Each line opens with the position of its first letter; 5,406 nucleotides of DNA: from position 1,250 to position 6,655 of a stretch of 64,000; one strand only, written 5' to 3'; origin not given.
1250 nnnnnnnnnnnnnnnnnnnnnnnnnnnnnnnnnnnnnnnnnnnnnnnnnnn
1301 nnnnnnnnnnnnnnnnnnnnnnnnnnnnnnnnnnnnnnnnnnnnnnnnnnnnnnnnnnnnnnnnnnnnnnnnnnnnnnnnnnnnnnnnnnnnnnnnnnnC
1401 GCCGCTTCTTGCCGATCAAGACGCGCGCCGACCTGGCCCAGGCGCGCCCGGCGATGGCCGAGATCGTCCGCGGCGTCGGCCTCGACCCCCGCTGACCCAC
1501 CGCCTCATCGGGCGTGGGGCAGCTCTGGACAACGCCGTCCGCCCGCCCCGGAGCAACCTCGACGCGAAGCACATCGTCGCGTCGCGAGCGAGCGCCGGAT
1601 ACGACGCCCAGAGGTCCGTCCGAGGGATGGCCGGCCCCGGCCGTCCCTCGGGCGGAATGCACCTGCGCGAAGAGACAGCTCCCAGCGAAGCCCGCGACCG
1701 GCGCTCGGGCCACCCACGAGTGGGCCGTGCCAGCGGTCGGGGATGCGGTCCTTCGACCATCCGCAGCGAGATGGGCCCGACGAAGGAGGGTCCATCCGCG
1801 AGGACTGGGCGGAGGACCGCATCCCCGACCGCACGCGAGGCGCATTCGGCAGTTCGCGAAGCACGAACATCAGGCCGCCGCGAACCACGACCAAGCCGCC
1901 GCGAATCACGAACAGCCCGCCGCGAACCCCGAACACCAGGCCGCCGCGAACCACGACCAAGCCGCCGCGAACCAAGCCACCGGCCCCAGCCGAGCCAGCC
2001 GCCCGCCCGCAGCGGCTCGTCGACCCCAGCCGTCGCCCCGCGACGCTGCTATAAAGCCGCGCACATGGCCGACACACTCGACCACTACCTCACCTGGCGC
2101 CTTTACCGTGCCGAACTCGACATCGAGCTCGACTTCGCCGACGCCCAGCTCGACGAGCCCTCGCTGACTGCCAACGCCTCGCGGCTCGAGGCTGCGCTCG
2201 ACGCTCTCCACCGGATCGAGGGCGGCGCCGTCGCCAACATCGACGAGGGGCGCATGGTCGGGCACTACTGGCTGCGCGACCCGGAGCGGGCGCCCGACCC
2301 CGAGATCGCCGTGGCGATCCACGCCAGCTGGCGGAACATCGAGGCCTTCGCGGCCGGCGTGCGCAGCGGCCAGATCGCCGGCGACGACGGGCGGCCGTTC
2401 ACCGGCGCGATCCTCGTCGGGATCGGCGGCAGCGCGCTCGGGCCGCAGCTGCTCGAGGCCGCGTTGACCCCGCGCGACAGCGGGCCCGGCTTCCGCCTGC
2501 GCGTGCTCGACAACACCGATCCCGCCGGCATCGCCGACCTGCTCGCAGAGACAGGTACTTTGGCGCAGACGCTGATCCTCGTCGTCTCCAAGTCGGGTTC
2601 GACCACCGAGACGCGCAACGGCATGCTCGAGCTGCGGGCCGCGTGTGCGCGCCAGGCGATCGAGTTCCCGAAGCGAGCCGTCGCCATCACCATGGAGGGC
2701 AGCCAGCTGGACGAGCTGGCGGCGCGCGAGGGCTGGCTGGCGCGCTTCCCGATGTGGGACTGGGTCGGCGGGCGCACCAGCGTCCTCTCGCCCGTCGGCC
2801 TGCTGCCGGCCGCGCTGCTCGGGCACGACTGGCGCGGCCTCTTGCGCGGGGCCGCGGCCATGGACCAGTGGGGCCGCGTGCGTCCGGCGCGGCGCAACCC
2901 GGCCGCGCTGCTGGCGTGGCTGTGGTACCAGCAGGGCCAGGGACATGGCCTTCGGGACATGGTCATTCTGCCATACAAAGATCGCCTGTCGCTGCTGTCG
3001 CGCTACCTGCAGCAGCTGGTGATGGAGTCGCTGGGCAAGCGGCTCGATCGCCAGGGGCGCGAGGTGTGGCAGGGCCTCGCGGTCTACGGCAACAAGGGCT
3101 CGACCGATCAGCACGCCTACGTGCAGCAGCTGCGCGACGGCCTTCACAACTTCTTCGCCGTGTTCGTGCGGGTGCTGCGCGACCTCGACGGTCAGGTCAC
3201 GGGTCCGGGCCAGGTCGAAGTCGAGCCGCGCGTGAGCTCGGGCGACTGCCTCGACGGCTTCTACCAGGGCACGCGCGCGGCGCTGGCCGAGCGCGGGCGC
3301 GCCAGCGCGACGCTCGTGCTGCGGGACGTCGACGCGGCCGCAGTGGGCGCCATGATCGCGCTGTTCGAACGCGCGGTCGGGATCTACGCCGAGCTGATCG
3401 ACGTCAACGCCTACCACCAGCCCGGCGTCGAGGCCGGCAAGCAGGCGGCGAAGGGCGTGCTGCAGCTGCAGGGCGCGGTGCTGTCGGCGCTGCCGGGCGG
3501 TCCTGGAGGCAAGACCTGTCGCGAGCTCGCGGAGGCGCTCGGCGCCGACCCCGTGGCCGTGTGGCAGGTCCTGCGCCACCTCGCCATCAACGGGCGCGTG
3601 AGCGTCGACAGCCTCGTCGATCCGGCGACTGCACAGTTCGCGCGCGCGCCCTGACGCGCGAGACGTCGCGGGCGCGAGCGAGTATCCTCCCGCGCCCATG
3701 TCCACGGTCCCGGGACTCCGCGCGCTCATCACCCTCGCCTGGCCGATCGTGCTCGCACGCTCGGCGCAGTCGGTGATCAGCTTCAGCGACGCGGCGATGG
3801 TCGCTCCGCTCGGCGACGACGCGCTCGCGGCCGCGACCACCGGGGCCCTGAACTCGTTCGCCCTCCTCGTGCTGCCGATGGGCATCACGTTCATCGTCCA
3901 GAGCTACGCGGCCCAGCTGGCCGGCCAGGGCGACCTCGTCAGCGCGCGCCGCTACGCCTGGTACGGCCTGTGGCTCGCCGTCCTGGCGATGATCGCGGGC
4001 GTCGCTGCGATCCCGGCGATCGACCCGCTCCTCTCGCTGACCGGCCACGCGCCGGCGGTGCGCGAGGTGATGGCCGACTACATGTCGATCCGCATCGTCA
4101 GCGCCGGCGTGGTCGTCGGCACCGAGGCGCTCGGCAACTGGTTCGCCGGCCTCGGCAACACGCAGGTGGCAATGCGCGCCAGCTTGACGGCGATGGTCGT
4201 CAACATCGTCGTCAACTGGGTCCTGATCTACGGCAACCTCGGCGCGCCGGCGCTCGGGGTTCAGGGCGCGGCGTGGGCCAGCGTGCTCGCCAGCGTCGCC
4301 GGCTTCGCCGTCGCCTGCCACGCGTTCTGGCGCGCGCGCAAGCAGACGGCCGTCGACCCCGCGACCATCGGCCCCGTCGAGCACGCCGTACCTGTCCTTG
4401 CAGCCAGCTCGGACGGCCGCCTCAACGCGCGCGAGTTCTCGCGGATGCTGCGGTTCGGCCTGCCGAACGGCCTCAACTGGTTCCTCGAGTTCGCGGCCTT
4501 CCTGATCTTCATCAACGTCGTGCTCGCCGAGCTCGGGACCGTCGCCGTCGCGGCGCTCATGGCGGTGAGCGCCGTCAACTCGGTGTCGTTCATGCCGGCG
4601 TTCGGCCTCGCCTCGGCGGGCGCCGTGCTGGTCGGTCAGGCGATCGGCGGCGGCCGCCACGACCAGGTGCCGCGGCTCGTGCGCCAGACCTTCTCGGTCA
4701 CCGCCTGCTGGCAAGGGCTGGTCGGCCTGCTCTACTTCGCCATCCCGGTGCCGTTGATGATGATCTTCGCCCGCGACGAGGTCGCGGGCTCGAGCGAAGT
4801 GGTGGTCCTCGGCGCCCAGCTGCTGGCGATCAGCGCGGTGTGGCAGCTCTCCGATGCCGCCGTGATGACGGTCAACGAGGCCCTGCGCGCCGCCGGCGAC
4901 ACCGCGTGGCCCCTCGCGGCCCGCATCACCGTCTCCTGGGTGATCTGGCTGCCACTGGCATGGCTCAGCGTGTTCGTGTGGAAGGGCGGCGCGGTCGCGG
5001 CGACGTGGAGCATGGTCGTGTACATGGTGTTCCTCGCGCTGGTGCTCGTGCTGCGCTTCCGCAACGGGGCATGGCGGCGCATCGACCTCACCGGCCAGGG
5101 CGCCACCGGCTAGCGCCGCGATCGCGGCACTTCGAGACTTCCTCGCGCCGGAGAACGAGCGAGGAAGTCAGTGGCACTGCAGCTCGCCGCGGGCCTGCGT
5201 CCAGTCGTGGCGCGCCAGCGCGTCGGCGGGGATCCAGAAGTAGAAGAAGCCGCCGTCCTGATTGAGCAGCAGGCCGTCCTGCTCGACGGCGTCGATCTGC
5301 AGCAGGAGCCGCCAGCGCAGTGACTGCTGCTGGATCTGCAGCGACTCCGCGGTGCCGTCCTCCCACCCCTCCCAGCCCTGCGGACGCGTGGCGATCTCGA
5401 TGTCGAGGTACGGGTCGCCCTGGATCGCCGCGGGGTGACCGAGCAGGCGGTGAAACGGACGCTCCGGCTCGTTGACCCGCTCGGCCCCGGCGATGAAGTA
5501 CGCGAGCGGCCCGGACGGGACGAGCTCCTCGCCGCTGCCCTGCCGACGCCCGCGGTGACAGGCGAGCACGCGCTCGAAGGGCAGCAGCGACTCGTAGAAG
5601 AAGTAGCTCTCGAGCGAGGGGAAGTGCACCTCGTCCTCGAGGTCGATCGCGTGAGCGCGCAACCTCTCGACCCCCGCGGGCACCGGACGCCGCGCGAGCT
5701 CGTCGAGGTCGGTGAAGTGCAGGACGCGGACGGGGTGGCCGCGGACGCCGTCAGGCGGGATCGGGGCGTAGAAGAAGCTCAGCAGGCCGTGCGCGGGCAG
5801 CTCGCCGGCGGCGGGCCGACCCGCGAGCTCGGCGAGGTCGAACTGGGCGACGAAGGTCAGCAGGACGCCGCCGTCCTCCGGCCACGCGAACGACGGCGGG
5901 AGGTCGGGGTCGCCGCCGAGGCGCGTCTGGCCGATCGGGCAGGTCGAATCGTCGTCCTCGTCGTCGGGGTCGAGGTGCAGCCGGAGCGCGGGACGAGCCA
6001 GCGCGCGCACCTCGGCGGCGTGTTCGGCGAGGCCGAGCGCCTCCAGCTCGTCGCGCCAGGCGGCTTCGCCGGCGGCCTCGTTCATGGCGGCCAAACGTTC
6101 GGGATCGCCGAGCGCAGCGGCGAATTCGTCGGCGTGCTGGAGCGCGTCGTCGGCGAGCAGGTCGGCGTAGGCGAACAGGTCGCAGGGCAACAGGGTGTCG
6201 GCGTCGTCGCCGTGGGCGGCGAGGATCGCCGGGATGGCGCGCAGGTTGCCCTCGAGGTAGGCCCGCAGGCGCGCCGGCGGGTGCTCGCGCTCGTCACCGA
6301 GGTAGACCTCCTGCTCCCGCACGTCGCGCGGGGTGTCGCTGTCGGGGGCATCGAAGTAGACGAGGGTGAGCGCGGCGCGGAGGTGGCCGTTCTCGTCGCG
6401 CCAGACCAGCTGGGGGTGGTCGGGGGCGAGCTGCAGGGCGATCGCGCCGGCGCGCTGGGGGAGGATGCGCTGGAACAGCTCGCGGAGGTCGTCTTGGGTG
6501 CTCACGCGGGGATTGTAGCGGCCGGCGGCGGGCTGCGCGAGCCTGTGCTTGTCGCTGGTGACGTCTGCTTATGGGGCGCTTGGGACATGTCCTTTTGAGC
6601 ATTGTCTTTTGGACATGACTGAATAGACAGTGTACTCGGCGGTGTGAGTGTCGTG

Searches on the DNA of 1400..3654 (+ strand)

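Call 11: search_rna_families(source=window, start=1400, end=2100, threshold=evalue, max_evalue=10)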
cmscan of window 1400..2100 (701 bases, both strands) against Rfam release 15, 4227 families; matches with E-value up to 10: 9.
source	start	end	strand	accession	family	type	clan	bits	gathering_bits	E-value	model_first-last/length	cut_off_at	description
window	1732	1832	+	RF03240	MIR5534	Gene; miRNA;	-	30.2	79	0.0011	1-102/102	no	MIR5534 microRNA precursor family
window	1738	1826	+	RF03433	mir-2576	Gene; miRNA;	-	24.1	83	0.28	1-120/120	no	mir-2576 microRNA precursor family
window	1733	1832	+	RF03944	mir-935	Gene; miRNA;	-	23.7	73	0.63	17-78/91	no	mir-935 microRNA precursor family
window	1613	1658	+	RF00729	mir-278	Gene; miRNA;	-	21.4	55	0.022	1-75/75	no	mir-278 microRNA precursor family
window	1615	1656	-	RF03891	mir-2545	Gene; miRNA;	-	20.2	94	0.5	1-118/118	no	mir-2545 microRNA precursor family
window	1736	1830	+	RF03990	mir-4888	Gene; miRNA;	-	18.1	90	2.4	1-73/73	no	mir-4888 microRNA precursor family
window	1488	1548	+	RF01744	livK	Cis-reg;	-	16.3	65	9.8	1-84/84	no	livK RNA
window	1615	1656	-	RF02000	MIR1846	Gene; miRNA;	-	16.1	77.5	4.6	36-77/110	no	MIR1846 microRNA precursor family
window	1558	1658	+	RF02809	RsmW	Gene; sRNA;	CL00106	14.8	52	5.6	1-124/124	no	RsmW RNA family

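Call 97: search_rna_families(source=L040, start=5600, end=5975, threshold=evalue, max_evalue=10)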
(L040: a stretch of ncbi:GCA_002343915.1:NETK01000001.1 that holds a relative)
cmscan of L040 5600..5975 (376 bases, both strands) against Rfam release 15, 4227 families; matches with E-value up to 10: 6.
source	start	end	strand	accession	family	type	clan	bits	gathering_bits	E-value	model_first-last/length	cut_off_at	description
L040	5695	5735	-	RF03196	mir-6790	Gene; miRNA;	-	21.1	78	0.079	1-63/63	no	mir-6790 microRNA precursor family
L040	5696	5736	+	RF03196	mir-6790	Gene; miRNA;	-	18.1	78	0.52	1-63/63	no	mir-6790 microRNA precursor family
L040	5631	5682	-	RF03934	mir-m107-1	Gene; miRNA;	-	18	83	0.99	1-65/65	no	mir-m107-1 microRNA precursor family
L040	5816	5909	-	RF00879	mir-615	Gene; miRNA;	-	16.6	90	4.5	1-85/85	no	mir-615 microRNA precursor family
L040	5631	5682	+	RF03934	mir-m107-1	Gene; miRNA;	-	15.9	83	3.3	1-65/65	no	mir-m107-1 microRNA precursor family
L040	5806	5920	+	RF03407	MIR531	Gene; miRNA;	-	15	70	6.5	1-69/69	no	MIR531 microRNA precursor family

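Call 101: search_dna_similar(query=window:1556-1872:+, collection=plasmids, mode=distant, max_rows=8)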
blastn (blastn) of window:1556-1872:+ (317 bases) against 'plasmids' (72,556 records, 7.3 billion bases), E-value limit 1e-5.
No match.

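Call 102: search_dna_similar(query=window:1556-1872:+, collection=phages, mode=distant, max_rows=8)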
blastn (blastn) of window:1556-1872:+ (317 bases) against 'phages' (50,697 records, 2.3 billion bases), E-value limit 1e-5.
No match.

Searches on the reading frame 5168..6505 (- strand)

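Call 67: search_protein_families(library=pfam, proteins=[window:5168-6505:-], max_evalue=0.00001)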
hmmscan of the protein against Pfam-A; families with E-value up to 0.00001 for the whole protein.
window:5168-6505:- (445 aa): 1 family
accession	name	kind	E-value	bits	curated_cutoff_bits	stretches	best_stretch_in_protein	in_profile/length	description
PF09234.15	DUF1963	-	1.1e-26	95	23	1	194-444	1-216/216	Domain of unknown function (DUF1963)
